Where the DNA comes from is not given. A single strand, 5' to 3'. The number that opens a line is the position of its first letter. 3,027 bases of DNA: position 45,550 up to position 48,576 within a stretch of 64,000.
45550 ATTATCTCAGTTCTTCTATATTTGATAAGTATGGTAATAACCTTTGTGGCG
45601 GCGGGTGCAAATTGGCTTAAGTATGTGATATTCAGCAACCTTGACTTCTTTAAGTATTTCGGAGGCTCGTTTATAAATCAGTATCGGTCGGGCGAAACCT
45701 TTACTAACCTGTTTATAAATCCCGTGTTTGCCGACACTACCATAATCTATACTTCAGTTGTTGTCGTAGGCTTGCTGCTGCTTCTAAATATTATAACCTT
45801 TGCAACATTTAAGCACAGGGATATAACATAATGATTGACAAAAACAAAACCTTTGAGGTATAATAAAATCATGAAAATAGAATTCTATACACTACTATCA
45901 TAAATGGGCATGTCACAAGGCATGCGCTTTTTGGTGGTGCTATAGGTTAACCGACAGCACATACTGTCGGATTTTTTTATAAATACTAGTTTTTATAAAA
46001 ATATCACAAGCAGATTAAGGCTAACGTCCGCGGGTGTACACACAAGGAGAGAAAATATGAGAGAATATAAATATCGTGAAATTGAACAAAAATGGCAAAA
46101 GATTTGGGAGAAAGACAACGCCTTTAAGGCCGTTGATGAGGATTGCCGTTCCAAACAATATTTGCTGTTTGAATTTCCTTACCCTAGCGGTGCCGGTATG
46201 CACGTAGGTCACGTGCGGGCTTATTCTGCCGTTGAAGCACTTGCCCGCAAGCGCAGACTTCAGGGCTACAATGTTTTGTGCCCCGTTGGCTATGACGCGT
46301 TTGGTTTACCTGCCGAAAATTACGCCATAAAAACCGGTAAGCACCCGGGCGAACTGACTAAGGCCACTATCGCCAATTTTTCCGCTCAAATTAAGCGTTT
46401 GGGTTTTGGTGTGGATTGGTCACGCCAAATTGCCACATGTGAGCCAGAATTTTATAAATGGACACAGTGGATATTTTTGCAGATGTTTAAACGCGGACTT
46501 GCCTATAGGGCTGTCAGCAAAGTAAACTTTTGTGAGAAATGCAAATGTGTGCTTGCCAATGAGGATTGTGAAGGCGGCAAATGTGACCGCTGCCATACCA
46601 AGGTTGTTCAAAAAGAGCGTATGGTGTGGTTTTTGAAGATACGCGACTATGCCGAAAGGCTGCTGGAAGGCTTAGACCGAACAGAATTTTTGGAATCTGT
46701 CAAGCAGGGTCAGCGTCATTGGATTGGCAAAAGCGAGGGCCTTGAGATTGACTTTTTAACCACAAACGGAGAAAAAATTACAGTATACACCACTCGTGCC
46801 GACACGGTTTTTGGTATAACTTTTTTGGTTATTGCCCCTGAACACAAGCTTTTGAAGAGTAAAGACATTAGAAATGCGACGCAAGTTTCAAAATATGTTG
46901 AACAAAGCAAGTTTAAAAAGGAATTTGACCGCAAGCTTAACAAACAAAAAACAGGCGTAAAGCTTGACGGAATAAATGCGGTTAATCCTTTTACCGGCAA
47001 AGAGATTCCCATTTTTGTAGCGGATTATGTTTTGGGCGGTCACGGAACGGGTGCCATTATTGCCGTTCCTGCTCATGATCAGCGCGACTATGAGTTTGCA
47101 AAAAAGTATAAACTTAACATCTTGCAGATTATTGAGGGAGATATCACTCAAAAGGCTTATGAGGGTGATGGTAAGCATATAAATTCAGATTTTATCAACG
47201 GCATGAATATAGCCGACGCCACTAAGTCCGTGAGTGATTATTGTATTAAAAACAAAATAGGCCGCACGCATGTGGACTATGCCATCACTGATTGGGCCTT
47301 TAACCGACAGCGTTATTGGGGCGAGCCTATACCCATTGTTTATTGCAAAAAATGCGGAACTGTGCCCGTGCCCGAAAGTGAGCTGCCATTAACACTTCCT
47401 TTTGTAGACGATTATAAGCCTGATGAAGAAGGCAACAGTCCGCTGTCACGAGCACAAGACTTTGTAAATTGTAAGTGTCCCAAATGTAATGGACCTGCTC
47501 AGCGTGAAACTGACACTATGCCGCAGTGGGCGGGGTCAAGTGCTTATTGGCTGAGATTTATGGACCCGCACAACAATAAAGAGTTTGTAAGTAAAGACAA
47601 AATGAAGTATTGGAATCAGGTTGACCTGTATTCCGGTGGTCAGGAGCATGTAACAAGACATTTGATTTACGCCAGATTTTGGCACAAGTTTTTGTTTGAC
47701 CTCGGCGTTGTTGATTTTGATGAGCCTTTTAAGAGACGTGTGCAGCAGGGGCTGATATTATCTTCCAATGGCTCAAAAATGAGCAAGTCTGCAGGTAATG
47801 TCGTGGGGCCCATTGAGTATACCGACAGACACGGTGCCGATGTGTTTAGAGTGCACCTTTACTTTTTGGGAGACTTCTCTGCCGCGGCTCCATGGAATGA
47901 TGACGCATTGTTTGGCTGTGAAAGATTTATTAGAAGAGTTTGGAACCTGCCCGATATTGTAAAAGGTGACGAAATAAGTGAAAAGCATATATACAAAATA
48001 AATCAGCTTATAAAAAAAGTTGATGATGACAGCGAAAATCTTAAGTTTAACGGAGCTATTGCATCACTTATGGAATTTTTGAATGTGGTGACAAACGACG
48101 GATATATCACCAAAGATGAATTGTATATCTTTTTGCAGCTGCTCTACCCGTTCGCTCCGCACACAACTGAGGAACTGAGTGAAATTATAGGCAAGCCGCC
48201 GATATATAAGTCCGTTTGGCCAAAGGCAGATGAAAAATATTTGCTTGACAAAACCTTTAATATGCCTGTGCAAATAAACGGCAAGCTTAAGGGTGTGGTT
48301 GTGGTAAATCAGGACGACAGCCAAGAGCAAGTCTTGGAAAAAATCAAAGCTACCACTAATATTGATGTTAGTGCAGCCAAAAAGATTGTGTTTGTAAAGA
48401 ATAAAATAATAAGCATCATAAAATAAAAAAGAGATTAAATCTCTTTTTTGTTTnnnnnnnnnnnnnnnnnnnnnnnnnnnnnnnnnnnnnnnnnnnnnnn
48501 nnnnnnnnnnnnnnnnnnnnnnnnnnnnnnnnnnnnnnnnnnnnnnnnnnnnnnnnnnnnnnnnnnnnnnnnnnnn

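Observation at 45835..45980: leuS leader: leaderless 10-codon Leu-Leu mini-ORF plus terminator instead of a canonical T-box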

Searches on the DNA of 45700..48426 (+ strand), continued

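Call 45: search_with_rna_model(model_id=R1, sources=[window, L001, L002, L003, L004, L005, L006, L007, L008, L009, L010, L011, L012, L013, L014, L015, L016, L017, L018, L019, L020, L021, L022, L023, L024, L025, L026, L027, L028, L029, L030, L031, L032, L033, L034, L035, L036, L037, L038, L039, L040, L041, L042, L043, L044, L045, L046, L047, L048, L049, L050, L051, L052, L053, L054, L055, L056, L057, L058, L059, L060, L061, L062, L063, L064, L065, L066, L067, L068, L069, L070, L071, L072, L073, L074, L075, L076, L077, L078, L079, L080, L082, L083, L084, L085, L087, L088, L089, L090, L091, L092, L093, L094, L095, L096, L097, L098, L099], max_evalue=10)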
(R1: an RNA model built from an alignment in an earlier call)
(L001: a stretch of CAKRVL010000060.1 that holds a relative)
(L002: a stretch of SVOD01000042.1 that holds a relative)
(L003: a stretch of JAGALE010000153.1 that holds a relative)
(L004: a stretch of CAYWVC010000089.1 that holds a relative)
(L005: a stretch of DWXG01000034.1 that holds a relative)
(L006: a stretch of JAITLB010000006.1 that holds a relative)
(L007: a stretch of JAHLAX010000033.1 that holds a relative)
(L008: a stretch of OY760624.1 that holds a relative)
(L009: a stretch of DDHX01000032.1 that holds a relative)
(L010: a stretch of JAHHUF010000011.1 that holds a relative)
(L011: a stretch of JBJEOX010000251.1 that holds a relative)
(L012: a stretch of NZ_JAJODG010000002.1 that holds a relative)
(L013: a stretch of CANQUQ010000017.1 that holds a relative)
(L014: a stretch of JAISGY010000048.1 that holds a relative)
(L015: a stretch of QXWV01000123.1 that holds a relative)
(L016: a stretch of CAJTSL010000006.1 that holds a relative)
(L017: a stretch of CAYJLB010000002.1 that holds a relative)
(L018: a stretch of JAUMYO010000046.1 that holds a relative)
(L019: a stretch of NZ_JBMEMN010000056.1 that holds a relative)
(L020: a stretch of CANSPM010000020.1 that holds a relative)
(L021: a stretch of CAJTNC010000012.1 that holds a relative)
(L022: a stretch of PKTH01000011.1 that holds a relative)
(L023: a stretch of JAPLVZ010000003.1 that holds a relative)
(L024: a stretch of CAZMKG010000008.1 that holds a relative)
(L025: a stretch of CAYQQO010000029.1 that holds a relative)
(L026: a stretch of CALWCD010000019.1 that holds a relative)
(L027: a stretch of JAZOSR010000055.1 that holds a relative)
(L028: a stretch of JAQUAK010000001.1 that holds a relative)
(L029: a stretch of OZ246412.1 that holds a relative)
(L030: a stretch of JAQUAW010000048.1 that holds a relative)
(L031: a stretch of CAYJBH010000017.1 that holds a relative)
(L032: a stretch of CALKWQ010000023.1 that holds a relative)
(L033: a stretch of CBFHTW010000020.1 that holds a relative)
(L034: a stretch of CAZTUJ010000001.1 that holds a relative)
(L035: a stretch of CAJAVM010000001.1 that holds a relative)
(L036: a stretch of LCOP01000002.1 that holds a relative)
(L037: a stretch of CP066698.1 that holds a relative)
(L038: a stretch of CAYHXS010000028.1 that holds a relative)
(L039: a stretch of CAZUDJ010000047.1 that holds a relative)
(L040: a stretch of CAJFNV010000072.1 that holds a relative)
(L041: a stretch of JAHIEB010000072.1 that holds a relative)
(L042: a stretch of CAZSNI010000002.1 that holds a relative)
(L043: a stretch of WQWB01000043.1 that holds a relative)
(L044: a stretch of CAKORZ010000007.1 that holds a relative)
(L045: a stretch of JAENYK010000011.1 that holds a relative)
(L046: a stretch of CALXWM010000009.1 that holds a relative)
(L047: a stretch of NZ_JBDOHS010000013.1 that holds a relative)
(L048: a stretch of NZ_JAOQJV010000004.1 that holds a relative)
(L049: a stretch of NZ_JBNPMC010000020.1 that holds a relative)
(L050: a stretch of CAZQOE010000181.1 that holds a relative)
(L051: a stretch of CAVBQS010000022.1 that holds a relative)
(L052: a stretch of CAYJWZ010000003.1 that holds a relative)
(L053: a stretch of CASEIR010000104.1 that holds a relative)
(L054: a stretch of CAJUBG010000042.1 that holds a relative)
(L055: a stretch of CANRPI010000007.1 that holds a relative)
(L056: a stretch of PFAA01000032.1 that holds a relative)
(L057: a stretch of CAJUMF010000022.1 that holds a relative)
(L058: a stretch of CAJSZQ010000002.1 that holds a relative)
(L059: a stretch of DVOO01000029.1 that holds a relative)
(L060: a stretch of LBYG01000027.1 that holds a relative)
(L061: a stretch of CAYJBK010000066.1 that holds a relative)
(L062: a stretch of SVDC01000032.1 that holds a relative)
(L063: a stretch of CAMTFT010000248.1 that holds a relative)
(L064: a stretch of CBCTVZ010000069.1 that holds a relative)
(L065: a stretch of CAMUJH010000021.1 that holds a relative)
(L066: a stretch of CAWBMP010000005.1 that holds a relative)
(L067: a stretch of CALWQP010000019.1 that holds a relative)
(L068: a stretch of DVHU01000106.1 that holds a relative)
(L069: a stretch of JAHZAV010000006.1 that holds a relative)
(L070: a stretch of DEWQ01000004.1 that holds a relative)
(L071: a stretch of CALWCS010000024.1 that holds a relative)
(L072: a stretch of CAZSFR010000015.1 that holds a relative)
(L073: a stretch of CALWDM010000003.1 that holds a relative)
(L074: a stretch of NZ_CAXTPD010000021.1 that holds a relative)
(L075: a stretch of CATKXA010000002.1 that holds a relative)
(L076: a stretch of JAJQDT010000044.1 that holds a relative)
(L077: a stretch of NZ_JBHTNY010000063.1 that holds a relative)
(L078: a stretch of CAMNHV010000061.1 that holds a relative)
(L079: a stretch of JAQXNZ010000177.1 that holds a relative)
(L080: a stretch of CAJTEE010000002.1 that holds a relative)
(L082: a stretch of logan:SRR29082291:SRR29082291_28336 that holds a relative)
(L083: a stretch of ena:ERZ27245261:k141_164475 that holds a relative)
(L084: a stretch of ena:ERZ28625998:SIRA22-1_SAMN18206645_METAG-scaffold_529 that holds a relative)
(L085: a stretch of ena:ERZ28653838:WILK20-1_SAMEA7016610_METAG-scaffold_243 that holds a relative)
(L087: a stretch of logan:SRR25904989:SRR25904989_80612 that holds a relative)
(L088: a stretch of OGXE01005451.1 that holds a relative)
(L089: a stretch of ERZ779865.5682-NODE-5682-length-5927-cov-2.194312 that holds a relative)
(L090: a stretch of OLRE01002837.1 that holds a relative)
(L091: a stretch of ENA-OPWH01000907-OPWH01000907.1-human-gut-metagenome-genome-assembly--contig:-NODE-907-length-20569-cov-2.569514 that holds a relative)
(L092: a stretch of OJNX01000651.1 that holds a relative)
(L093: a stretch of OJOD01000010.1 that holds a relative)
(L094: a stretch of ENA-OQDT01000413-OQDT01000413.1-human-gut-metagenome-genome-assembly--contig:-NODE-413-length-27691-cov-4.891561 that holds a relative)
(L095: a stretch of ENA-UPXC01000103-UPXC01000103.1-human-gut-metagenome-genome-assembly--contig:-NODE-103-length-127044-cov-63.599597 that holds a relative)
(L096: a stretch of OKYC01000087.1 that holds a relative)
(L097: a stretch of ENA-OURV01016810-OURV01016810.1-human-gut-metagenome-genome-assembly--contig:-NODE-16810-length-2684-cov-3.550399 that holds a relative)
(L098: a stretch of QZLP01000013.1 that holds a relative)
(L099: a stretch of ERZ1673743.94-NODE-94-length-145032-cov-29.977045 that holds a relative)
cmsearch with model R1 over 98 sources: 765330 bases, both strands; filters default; matches with E-value up to 10: 15.
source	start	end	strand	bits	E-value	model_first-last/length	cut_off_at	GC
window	45871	45978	+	130.4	1.9e-27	1-110/110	no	0.38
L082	2845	2951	+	129.5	3.1e-27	1-110/110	no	0.37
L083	2872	2988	+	25.9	0.019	1-110/110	no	0.38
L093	4228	4314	-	23.8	0.062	1-110/110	no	0.26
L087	4307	4388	-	21.6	0.21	1-110/110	no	0.33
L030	1229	1313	+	19.8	0.56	1-110/110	no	0.24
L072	1860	1926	-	17.7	1.7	1-110/110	no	0.24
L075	7567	7660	+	17.4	2.1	1-110/110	no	0.31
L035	6968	7051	-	16.9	2.7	1-110/110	no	0.31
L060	5459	5554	+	16.3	3.8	1-110/110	no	0.33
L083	5368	5430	-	16.2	4.1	1-110/110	no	0.24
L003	1626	1710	+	15.6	5.6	1-110/110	no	0.22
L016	5392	5483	-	15.5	5.9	1-110/110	no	0.3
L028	1989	2064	-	15.3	6.7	1-110/110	no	0.3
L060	1774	1838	-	14.7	9.1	1-110/110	no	0.22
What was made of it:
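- The model R1 finds no second copy in the window or in the 97 related loci searched with it (call 45).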
